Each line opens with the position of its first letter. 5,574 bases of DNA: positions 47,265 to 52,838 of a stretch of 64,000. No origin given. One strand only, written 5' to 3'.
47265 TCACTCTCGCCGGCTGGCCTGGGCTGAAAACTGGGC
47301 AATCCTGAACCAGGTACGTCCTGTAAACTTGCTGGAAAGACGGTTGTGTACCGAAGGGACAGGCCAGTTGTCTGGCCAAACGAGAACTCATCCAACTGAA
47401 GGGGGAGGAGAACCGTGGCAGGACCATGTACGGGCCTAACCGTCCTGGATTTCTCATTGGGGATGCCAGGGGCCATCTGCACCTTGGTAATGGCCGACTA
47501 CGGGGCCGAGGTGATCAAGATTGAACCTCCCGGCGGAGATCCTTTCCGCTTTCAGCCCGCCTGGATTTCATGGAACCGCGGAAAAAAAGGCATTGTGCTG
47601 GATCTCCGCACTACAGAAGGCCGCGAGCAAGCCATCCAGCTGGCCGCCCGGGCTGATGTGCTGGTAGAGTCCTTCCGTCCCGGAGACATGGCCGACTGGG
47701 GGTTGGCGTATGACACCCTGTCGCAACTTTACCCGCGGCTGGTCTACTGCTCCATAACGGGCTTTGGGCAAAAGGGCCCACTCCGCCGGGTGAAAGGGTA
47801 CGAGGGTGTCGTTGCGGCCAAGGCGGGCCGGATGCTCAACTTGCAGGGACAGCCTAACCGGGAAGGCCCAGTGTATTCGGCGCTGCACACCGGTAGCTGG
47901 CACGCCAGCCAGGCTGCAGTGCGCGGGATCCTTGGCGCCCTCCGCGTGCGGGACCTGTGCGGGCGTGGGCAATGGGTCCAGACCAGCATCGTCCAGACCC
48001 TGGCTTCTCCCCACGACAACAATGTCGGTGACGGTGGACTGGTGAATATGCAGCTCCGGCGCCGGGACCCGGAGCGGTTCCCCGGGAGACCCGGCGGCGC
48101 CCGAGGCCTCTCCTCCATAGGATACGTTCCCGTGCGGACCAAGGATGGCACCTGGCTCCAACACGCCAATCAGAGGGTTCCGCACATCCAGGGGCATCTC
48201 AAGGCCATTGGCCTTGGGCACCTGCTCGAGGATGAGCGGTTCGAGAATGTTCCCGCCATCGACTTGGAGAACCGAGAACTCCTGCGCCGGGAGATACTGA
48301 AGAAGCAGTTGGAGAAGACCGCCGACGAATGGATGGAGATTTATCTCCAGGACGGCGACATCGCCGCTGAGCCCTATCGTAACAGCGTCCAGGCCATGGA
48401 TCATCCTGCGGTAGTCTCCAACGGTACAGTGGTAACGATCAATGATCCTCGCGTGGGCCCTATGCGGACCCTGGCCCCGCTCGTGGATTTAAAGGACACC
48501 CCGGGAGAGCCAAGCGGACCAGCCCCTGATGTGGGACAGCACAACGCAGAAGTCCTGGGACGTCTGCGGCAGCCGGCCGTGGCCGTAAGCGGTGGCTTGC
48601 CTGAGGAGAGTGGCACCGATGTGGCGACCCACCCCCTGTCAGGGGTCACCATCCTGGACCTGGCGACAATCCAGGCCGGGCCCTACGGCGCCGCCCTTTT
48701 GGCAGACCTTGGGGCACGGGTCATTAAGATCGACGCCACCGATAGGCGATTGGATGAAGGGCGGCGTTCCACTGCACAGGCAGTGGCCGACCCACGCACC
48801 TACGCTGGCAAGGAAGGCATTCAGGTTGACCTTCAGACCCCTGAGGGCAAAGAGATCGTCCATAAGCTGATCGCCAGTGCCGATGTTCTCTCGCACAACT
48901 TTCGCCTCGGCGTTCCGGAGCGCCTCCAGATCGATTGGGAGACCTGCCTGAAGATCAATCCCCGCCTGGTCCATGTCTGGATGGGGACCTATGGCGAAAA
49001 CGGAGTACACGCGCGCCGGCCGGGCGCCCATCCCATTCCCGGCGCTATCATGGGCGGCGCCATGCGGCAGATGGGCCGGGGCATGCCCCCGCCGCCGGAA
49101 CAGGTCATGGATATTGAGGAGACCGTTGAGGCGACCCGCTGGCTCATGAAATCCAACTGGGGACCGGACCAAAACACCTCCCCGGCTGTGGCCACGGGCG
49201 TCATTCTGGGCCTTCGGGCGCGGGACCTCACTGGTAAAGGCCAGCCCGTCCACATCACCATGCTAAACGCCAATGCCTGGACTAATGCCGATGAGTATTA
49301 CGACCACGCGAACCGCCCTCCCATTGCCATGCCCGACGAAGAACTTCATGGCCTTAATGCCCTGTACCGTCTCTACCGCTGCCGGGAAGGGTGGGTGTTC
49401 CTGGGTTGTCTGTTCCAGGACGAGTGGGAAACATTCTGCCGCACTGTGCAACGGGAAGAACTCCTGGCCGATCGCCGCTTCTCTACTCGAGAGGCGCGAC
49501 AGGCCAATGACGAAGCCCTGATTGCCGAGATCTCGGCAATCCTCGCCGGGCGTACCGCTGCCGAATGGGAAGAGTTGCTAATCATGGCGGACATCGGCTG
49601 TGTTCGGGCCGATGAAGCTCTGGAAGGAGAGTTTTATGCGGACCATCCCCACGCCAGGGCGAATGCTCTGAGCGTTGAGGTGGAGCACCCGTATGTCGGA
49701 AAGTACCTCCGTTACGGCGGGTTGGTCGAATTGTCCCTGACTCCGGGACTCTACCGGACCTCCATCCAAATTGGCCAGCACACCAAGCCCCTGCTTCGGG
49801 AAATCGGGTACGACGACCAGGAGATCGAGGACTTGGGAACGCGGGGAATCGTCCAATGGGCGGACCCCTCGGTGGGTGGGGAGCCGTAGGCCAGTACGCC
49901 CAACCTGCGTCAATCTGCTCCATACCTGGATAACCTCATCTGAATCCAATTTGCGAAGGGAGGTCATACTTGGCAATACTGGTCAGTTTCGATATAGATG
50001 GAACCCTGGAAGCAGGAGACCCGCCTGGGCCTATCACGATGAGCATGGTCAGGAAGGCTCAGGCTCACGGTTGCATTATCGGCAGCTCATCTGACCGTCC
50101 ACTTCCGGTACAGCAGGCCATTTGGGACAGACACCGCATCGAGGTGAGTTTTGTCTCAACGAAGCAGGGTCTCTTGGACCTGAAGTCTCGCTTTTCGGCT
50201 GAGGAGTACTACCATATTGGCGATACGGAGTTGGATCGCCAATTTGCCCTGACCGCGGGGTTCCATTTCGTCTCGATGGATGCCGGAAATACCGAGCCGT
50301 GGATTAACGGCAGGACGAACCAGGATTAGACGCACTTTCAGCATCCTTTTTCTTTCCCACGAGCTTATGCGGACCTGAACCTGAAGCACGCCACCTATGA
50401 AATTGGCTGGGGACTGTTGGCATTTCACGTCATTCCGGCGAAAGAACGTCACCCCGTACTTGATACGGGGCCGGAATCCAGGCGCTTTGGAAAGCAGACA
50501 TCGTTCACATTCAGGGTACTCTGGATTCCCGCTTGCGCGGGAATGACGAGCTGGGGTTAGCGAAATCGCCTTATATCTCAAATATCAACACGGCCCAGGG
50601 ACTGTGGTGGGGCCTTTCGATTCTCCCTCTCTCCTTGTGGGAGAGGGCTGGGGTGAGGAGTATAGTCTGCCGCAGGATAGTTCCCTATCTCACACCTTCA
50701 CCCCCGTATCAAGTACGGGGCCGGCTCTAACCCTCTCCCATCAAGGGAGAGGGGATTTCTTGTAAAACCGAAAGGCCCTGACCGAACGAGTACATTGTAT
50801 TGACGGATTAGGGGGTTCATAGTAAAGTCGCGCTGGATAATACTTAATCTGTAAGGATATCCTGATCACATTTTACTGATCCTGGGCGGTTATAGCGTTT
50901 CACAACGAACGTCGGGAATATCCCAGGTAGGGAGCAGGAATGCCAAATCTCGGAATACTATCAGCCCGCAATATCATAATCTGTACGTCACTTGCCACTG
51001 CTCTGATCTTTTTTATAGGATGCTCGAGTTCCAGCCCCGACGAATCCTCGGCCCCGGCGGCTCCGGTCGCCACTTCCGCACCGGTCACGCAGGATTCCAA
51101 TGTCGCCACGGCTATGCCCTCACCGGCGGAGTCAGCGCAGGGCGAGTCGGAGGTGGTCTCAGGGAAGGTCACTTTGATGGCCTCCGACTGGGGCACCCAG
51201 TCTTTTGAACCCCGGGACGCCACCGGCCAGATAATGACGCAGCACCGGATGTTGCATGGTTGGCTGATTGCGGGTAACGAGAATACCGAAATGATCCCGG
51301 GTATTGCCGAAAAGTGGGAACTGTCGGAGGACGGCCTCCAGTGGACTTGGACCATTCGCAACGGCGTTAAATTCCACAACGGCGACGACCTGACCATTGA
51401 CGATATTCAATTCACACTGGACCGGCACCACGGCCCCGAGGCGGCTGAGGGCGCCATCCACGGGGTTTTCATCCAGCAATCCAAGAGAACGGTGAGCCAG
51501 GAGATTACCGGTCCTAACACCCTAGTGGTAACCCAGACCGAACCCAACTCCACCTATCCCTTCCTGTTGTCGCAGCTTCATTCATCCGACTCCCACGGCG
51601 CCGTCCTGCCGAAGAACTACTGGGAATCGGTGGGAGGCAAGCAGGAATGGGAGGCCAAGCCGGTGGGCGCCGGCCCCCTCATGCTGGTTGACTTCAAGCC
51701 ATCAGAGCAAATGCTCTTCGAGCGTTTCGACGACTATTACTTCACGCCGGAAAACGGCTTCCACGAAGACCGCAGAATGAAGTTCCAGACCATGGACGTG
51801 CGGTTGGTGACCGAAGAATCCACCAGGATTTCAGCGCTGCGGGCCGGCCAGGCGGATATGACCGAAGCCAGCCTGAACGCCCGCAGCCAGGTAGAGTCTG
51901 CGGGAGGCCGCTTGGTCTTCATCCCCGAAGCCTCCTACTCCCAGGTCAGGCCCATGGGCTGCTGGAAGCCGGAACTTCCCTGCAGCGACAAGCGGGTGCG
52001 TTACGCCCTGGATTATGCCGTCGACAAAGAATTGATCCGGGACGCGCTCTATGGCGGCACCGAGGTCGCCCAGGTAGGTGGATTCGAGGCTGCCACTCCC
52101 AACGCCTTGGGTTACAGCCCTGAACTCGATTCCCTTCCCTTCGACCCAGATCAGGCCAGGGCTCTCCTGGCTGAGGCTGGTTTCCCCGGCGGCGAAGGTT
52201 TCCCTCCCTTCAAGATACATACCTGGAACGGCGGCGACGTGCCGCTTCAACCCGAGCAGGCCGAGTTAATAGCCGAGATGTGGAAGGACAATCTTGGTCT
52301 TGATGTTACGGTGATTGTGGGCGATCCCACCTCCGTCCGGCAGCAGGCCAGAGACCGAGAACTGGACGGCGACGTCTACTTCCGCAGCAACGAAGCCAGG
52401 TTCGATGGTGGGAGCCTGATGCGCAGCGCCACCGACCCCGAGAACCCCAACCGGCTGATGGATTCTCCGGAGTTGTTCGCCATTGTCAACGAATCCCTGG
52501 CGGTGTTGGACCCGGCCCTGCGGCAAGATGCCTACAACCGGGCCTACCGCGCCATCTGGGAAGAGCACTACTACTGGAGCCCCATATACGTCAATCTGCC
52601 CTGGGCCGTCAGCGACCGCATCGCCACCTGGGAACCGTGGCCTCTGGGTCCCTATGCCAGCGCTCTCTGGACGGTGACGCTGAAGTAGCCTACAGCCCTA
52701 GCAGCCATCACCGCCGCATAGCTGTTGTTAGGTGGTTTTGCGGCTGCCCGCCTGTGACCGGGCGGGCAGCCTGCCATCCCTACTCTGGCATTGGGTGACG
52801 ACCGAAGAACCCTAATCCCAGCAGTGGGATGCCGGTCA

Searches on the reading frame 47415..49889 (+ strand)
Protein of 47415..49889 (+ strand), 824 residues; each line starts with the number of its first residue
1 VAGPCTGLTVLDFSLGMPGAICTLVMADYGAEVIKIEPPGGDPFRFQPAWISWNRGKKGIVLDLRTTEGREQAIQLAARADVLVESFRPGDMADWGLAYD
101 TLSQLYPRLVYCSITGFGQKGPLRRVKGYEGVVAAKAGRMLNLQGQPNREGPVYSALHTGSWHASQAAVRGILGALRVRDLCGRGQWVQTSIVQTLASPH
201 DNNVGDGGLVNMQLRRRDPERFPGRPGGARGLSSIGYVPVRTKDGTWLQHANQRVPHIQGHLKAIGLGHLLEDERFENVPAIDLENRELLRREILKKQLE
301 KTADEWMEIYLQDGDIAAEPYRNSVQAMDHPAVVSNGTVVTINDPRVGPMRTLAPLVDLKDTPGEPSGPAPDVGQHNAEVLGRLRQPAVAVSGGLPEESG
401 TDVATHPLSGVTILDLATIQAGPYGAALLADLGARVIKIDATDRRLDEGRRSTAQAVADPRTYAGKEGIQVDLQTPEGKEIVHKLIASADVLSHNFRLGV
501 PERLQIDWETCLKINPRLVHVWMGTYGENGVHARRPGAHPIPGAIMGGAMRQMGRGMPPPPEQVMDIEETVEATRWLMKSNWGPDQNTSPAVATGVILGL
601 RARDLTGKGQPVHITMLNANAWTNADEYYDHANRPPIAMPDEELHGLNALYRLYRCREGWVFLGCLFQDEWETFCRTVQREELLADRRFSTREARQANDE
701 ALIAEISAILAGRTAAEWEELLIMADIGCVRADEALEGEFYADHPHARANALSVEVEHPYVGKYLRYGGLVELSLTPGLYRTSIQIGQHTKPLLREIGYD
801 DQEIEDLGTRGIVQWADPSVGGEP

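Call 84: search_protein_families(library=pfam, proteins=[window:47415-49889:+], max_evalue=0.00001)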
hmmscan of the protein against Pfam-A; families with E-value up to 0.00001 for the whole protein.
window:47415-49889:+ (824 aa): 1 family
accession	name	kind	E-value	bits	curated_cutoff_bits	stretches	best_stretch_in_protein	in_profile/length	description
PF02515.22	CoA_transf_3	-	6.9e-155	516.1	23.3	2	7-377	3-366/366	CoA-transferase family III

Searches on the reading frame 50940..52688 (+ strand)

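Call 84: search_protein_families(library=pfam, proteins=[window:50940-52688:+], max_evalue=0.00001)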
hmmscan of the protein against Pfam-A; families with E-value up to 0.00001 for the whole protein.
window:50940-52688:+ (582 aa): 1 family
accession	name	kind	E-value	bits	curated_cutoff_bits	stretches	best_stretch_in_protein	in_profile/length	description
PF00496.27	SBP_bac_5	-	4.8e-65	220.5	32.4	1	117-483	1-345/368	Bacterial extracellular solute-binding proteins, family 5 Middle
